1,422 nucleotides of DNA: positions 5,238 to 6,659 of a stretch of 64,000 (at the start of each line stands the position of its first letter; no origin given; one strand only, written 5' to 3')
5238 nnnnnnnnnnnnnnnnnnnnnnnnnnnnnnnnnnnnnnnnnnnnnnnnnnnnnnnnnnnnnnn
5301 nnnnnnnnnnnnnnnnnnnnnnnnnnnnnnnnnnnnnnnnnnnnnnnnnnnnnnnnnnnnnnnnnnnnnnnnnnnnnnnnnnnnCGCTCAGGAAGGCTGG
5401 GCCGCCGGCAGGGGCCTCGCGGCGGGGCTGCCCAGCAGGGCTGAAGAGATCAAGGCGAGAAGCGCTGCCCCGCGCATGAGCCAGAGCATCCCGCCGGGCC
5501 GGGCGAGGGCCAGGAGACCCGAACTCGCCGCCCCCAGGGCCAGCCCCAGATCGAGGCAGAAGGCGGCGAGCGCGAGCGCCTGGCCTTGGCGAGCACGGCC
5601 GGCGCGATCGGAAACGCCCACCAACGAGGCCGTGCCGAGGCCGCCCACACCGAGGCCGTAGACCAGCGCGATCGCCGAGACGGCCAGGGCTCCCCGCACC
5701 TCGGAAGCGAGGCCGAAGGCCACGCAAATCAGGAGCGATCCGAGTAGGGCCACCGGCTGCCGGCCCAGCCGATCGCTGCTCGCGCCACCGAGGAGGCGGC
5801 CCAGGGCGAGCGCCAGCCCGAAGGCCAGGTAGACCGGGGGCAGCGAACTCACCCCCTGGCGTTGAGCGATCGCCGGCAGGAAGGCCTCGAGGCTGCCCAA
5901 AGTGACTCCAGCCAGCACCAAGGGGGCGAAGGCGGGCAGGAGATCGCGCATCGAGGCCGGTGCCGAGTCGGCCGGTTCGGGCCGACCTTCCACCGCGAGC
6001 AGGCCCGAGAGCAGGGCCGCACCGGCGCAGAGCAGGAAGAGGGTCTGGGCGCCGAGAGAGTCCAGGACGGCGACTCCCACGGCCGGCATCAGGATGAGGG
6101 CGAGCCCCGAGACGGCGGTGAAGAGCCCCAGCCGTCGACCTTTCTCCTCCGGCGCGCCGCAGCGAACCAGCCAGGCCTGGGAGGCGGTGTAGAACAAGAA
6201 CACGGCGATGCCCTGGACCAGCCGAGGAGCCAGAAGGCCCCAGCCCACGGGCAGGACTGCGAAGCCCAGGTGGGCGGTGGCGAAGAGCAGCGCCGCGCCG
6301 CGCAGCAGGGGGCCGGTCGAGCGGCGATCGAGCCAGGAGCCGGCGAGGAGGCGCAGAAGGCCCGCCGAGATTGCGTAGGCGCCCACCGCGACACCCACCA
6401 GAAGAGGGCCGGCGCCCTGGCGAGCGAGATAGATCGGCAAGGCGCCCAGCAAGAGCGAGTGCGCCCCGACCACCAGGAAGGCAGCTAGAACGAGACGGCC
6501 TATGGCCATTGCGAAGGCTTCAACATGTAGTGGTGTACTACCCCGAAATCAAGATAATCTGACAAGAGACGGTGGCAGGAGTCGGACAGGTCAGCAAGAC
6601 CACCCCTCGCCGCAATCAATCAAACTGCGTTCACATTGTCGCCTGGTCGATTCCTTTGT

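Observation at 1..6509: Operon encoding FAAL, ACP-fused alpha-oxoamine synthase, NTase, truncated AsnB-like amidotransferase and MFS exporter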

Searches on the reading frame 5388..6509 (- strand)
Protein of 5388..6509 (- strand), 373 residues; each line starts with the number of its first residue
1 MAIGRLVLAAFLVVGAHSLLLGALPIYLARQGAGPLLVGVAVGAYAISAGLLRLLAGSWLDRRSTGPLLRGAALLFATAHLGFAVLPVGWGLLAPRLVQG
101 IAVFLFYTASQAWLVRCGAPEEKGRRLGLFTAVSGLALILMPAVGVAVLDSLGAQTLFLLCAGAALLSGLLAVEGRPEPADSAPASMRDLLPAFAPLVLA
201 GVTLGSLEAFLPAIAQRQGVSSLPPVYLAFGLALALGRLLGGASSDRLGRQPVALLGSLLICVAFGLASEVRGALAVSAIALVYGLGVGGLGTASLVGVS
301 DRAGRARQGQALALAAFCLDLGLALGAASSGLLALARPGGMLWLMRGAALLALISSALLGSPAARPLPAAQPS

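Call 7: search_protein_families(library=pfam, proteins=[window:5388-6509:-], max_evalue=0.01)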
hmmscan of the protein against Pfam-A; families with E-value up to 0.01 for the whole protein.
window:5388-6509:- (373 aa): 2 families
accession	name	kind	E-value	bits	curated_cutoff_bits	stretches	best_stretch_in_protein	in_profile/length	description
PF07690.21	MFS_1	-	1.1e-41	143.3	33.4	2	6-327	1-347/347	Major Facilitator Superfamily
PF12832.13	MFS_1_like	-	0.0019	17.7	25.2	1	6-158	217-371/373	MFS_1 like family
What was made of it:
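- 5388..6509 (-): MFS transporter (373 aa), first gene of the operon and a putative exporter. Pfam MFS_1, E=1e-41 (call 7).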

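Call 8: search_protein_families(library=ncbifam, proteins=[window:5388-6509:-], max_evalue=0.01)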
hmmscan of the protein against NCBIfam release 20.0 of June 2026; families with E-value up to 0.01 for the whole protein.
window:5388-6509:- (373 aa): 16 families
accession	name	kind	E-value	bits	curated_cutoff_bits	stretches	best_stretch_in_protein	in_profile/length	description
TIGR00880.1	2_A_01_02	superfamily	1.8e-10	41.1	131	1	40-172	2-134/141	multidrug resistance protein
NF047574.1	opine_export_Sa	equivalog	4.9e-07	29.1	235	1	5-177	10-181/388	staphylopine family metallophore export MFS transporter CntE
NF007782.0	PRK10473.1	subfamily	1.7e-05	24.1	417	1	226-293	40-110/394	MdtL family multidrug efflux MFS transporter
NF033134.0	cmlA_floR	equivalog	1.8e-05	24.4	450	1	21-181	30-191/388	CmlA/FloR family chloramphenicol efflux MFS transporter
NF009048.0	PRK12382.1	subfamily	6.1e-05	22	364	1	5-337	22-365/392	arabinose transporter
NF003477.0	PRK05122.1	subfamily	0.00012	20.9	374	1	6-359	25-390/404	MFS transporter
TIGR00895.1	2A0115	subfamily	0.00015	20.9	418.55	1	188-334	17-165/398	aromatic acid/H+ symport family MFS transporter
NF011932.2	PRK15403.1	equivalog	0.00018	20.8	700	0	38-171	47-182/402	multidrug efflux MFS transporter MdtM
TIGR00881.1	2A0104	subfamily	0.00029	20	407.75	1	39-173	33-168/379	phosphoglycerate transporter protein PgtP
NF002962.0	PRK03633.1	equivalog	0.00032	19.9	361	1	11-282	15-295/382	MFS transporter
NF008314.0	PRK11102.1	equivalog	0.00033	20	303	1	212-286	34-110/396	Bcr/CflA family multidrug efflux MFS transporter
NF049980.1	SfMCT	equivalog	0.00034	19.4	320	0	232-290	48-318/378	L-lactate MFS transporter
TIGR00900.1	2A0121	subfamily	0.00044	19.7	319.6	1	5-182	3-184/364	H+ Antiporter protein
TIGR00893.1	2A0114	subfamily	0.00082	18.4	395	1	39-183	32-176/399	D-galactonate transporter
NF040986.1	MamH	equivalog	0.0017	17.5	300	1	79-167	306-394/419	magnetosome biogenesis transporter MamH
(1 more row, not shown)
